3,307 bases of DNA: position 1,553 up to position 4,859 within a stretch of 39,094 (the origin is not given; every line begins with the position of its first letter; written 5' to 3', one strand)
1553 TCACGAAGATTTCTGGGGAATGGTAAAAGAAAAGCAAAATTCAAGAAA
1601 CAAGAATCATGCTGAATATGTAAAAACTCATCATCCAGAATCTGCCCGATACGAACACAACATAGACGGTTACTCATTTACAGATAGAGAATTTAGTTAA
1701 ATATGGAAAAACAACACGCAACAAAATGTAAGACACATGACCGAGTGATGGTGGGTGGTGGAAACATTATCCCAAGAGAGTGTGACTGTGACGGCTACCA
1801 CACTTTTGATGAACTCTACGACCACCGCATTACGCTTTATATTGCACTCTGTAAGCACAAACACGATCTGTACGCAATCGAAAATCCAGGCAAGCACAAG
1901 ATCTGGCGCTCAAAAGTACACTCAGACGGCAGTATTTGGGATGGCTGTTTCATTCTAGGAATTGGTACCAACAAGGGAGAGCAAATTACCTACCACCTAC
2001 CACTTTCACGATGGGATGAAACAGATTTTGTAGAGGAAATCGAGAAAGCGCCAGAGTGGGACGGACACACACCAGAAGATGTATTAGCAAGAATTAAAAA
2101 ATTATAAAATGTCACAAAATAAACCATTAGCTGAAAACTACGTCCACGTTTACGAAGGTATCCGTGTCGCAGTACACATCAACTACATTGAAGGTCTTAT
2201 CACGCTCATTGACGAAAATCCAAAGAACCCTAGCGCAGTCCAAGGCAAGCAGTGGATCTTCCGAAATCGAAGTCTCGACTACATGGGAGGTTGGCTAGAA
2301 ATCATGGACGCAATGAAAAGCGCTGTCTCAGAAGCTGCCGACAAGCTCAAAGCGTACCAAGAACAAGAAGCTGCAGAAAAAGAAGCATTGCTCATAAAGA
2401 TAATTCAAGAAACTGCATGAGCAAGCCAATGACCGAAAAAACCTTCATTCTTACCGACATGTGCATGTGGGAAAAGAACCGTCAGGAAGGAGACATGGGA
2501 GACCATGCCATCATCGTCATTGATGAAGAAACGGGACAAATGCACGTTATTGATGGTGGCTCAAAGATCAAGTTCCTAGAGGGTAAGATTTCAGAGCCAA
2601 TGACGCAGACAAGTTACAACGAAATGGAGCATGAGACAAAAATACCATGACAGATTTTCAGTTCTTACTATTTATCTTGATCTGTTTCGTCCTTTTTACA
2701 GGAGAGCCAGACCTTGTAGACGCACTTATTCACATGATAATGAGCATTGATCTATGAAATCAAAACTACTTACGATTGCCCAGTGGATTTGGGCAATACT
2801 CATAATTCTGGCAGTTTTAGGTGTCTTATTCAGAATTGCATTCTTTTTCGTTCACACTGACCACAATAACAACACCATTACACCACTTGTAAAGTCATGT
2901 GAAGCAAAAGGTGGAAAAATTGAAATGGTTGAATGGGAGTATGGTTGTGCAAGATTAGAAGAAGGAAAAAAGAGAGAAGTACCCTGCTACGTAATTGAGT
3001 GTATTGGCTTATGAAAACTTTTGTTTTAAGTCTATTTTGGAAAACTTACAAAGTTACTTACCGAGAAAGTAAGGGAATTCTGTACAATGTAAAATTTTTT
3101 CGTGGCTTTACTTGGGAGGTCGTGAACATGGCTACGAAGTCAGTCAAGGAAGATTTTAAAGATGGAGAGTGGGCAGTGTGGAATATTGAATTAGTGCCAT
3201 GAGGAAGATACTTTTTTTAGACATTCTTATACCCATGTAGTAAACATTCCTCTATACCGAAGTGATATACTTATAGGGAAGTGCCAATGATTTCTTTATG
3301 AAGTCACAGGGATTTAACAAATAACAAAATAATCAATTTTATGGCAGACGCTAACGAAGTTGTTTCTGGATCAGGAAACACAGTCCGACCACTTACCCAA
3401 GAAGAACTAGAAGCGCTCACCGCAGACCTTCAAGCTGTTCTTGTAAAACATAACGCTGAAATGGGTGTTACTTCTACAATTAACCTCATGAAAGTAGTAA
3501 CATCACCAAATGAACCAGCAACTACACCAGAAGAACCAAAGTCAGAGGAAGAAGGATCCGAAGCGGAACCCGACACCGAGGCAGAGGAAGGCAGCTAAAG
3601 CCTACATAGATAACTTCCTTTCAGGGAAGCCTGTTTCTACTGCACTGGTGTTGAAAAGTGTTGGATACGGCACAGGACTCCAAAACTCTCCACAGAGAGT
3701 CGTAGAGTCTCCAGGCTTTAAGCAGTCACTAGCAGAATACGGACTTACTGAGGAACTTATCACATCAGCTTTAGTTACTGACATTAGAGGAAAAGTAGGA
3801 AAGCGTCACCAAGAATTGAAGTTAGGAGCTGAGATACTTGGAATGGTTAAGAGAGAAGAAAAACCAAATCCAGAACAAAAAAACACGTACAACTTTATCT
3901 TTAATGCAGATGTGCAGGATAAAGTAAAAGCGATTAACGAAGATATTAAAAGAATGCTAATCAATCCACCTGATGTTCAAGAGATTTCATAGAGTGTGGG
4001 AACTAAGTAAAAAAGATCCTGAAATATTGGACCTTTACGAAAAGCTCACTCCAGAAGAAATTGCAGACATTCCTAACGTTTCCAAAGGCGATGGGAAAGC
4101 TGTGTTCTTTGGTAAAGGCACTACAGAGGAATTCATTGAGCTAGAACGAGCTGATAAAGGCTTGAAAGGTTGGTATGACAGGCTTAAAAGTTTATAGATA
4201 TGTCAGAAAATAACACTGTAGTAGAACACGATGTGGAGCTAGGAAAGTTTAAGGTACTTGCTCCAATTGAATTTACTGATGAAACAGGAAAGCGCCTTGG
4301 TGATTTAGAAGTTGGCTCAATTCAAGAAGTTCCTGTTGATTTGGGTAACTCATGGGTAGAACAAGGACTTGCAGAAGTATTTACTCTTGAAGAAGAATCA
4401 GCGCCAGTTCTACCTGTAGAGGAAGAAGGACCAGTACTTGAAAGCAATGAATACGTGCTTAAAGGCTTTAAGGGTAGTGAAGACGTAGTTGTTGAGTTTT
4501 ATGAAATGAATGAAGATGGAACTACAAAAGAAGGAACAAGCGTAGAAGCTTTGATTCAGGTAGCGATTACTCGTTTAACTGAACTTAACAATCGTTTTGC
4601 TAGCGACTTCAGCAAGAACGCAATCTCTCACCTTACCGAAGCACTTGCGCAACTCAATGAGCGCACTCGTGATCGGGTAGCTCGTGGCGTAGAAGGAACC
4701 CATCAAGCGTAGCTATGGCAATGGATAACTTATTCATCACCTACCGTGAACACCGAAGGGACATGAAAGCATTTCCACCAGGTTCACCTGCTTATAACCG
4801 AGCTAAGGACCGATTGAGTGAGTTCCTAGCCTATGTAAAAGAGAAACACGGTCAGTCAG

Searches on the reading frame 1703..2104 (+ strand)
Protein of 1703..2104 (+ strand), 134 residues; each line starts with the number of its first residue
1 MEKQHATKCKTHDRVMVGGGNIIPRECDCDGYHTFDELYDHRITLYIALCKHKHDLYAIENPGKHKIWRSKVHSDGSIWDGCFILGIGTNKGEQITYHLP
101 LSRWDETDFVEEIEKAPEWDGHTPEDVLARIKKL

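Call 55: search_protein_families(library=phrogs, proteins=[window:1703-2104:+], max_evalue=0.001)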
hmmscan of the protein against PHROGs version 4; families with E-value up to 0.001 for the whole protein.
window:1703-2104:+ (134 aa): 4 families
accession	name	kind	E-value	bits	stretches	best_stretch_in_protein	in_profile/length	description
phrog_3392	-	unknown function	5.1e-30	106.3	1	30-134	211-303/310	-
phrog_3769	-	unknown function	5.4e-22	79.4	1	9-132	44-158/186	-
phrog_21846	-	unknown function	2.3e-12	47.7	1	29-128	230-341/354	-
phrog_16023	-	unknown function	7.4e-05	24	1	33-133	16-117/128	-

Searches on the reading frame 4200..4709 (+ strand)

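Call 55: search_protein_families(library=phrogs, proteins=[window:4200-4709:+], max_evalue=0.001)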
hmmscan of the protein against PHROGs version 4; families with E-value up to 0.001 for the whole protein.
window:4200-4709:+ (170 aa): 1 family
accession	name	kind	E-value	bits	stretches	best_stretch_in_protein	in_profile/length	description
phrog_2428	-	unknown function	8.1e-17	62.5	1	110-169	70-130/131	-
